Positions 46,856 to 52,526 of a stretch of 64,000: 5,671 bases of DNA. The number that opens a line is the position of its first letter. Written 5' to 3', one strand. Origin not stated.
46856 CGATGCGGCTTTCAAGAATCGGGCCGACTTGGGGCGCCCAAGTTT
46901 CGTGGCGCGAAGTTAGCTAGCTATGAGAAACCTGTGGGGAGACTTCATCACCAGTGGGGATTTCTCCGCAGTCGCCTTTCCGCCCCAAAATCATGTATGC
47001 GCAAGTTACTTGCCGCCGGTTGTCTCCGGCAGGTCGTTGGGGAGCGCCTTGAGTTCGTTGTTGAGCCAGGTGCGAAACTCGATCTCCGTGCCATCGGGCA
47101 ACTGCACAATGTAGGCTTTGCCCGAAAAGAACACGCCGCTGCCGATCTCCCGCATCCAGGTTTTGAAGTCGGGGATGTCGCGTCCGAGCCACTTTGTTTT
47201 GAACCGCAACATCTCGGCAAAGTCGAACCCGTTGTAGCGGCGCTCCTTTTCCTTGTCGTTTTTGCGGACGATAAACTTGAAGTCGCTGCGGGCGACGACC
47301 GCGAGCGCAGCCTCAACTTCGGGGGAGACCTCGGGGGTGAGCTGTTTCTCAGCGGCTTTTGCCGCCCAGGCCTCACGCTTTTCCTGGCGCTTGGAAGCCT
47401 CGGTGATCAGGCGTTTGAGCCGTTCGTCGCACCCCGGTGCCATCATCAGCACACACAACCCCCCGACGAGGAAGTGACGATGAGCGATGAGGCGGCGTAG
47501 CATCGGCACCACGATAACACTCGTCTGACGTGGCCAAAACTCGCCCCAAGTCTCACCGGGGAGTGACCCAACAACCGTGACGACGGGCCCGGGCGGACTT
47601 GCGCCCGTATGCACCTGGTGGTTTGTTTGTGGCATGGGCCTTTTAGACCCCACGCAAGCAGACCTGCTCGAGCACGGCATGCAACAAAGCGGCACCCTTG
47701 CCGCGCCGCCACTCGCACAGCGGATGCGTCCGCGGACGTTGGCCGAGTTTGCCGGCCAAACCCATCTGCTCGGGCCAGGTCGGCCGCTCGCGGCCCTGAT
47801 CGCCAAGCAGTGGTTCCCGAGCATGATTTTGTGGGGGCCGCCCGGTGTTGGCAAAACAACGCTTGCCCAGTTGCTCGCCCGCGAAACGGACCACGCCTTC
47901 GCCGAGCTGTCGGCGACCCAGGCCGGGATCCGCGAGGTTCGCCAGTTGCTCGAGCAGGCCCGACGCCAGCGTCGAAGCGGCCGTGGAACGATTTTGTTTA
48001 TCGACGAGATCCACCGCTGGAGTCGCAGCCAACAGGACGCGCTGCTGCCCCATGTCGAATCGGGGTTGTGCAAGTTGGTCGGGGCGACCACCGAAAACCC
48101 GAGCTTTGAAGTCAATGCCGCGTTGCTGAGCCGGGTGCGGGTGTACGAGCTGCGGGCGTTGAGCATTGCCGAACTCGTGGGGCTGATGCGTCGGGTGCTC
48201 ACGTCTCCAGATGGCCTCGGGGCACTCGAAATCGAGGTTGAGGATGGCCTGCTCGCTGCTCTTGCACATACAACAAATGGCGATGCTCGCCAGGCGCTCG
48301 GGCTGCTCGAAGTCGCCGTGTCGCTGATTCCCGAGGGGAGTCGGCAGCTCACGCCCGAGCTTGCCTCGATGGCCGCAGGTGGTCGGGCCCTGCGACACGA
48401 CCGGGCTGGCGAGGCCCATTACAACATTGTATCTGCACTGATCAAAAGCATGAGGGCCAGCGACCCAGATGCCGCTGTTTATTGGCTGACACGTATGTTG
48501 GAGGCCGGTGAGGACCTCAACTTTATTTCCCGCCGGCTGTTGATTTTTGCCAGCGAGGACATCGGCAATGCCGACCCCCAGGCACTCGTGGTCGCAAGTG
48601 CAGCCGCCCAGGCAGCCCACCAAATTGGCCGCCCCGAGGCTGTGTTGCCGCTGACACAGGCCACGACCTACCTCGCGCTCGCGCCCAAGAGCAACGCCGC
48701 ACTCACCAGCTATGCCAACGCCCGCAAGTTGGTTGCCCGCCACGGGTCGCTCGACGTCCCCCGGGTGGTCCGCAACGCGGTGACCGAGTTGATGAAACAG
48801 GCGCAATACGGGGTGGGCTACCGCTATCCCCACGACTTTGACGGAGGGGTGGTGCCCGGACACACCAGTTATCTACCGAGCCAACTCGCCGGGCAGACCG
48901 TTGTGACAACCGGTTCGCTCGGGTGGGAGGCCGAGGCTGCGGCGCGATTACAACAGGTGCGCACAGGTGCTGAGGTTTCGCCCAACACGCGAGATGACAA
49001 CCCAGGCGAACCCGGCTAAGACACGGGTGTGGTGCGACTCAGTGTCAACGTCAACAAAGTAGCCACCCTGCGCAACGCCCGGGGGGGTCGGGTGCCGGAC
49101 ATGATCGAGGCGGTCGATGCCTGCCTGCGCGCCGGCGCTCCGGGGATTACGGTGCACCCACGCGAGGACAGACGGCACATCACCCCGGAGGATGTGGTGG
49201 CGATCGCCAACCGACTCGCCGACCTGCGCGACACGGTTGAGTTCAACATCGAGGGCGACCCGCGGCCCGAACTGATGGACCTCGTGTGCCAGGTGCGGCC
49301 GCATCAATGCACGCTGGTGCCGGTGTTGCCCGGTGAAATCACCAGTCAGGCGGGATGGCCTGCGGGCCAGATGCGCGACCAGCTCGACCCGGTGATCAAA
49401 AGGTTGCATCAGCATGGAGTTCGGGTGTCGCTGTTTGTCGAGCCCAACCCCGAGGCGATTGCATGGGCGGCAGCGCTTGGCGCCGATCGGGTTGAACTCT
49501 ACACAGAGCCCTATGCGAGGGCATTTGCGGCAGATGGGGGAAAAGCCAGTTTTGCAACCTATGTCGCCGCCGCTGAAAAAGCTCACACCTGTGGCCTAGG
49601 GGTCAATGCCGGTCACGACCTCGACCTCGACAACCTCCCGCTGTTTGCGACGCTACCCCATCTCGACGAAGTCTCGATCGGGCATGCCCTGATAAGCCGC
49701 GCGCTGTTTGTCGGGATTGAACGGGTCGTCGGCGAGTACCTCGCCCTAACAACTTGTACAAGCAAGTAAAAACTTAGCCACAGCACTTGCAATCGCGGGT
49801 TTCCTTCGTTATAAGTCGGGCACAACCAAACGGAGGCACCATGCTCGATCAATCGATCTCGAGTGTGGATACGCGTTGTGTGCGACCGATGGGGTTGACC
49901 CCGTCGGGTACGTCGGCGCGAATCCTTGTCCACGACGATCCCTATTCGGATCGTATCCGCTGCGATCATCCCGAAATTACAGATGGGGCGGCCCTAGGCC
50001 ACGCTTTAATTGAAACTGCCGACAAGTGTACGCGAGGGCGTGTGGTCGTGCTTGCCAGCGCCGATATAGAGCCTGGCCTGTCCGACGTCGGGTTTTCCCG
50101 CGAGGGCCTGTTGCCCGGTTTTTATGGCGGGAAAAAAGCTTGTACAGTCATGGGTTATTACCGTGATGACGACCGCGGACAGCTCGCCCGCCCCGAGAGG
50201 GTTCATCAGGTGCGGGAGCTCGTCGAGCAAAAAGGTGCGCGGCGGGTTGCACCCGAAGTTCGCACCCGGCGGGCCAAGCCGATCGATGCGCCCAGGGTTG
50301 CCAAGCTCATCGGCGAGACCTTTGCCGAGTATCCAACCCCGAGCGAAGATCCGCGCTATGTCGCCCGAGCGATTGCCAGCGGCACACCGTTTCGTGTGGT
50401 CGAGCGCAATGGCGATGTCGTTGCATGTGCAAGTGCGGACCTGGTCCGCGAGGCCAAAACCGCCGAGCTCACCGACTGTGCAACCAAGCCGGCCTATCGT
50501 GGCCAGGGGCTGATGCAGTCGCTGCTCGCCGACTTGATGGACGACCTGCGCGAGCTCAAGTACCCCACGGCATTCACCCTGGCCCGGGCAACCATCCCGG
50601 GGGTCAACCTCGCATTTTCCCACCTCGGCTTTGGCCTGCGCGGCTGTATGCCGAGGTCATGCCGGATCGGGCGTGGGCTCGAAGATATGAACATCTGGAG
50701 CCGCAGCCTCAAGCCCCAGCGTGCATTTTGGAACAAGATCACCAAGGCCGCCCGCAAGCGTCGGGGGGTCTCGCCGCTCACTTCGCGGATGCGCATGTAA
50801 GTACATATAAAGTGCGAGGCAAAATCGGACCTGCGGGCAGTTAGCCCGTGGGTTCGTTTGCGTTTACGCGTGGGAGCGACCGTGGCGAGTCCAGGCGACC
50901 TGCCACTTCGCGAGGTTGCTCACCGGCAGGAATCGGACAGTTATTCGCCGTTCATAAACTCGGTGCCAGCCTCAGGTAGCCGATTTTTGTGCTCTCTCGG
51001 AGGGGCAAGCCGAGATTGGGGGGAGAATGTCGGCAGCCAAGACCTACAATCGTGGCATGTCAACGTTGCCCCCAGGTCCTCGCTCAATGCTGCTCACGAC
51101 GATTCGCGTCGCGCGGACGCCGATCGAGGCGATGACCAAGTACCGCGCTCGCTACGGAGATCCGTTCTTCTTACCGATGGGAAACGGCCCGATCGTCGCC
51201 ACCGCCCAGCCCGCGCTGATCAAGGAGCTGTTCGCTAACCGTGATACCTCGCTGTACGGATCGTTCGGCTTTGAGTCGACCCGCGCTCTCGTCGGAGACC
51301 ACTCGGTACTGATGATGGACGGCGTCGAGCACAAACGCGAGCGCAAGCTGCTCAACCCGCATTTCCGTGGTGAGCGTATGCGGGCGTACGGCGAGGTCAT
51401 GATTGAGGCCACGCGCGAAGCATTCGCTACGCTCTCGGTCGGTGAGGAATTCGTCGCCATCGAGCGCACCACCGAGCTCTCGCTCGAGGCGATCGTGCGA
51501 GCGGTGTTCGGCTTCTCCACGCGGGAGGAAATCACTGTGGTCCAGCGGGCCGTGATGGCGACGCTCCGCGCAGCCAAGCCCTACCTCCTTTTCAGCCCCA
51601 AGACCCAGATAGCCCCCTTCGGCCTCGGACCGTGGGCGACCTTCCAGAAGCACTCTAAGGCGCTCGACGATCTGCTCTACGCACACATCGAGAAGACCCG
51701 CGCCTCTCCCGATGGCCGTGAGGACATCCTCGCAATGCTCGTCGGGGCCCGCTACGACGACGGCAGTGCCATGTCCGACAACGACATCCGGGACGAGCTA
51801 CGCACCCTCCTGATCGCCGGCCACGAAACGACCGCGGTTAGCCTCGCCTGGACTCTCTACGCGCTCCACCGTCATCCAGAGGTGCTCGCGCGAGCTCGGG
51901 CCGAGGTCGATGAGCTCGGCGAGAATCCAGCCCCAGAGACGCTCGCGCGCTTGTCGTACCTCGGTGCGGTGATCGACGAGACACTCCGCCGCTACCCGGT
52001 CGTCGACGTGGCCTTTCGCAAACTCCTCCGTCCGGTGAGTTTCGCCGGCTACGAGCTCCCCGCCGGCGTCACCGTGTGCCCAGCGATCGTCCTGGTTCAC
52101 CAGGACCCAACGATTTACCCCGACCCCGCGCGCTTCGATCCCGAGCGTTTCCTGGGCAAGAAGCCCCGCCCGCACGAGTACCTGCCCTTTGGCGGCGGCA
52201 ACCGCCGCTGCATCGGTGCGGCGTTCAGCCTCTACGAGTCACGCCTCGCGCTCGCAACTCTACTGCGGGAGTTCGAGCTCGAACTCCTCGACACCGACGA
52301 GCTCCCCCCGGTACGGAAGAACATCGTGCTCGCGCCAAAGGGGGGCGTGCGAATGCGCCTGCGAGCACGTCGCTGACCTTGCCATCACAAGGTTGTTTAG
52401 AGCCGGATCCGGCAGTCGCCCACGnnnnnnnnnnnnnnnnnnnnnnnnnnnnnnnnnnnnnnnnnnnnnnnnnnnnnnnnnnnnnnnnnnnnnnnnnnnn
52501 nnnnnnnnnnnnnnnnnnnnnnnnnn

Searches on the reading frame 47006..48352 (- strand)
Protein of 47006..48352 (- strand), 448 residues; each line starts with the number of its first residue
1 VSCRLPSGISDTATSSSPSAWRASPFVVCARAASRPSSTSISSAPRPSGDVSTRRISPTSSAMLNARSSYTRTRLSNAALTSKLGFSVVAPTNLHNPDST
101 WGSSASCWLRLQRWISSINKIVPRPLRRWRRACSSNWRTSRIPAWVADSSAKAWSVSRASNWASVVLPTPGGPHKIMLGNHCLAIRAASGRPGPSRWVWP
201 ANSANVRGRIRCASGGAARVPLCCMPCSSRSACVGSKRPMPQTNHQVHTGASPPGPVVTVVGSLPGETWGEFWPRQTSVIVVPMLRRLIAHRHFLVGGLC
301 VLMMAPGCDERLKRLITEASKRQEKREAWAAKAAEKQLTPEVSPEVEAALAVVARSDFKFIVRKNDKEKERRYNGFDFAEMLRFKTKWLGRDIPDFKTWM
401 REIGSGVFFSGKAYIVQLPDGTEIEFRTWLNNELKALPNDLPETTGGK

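Call 75: search_protein_families(library=pfam, proteins=[window:47006-48352:-], max_evalue=0.0001)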
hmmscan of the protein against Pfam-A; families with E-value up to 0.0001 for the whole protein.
window:47006-48352:- (448 aa): 1 family
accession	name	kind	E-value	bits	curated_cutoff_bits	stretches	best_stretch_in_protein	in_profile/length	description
PF17263.7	DUF5329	-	9.1e-06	26.3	27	1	343-436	4-93/95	Family of unknown function (DUF5329)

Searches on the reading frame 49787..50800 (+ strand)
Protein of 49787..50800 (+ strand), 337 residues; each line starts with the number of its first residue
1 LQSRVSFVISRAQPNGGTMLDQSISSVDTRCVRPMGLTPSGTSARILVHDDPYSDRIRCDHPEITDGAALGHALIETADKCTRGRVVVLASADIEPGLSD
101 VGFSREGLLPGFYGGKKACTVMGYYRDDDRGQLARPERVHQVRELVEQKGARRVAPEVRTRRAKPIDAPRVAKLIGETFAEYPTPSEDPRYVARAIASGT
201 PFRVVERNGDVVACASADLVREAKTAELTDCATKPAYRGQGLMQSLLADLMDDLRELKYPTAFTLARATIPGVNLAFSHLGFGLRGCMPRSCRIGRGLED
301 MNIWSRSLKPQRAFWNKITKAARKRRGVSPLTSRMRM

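Call 75: search_protein_families(library=pfam, proteins=[window:49787-50800:+], max_evalue=0.0001)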
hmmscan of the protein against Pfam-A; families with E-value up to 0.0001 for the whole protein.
window:49787-50800:+ (337 aa): 3 families
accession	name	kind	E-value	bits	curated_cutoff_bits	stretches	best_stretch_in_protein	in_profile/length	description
PF00583.31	Acetyltransf_1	-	2.6e-10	41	20.7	1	182-265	16-98/116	Acetyltransferase (GNAT) family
PF13527.13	Acetyltransf_9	-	1.9e-08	34.8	25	1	160-266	2-113/127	Acetyltransferase (GNAT) domain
PF13508.13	Acetyltransf_7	-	3.2e-06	27.9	27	1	202-262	5-65/84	Acetyltransferase (GNAT) domain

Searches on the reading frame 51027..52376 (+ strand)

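Call 75: search_protein_families(library=pfam, proteins=[window:51027-52376:+], max_evalue=0.0001)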
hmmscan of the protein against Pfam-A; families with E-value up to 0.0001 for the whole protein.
window:51027-52376:+ (449 aa): 1 family
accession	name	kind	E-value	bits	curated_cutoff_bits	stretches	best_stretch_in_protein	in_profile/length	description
PF00067.27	p450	-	4.7e-76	256.9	22.8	1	16-439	6-457/462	Cytochrome P450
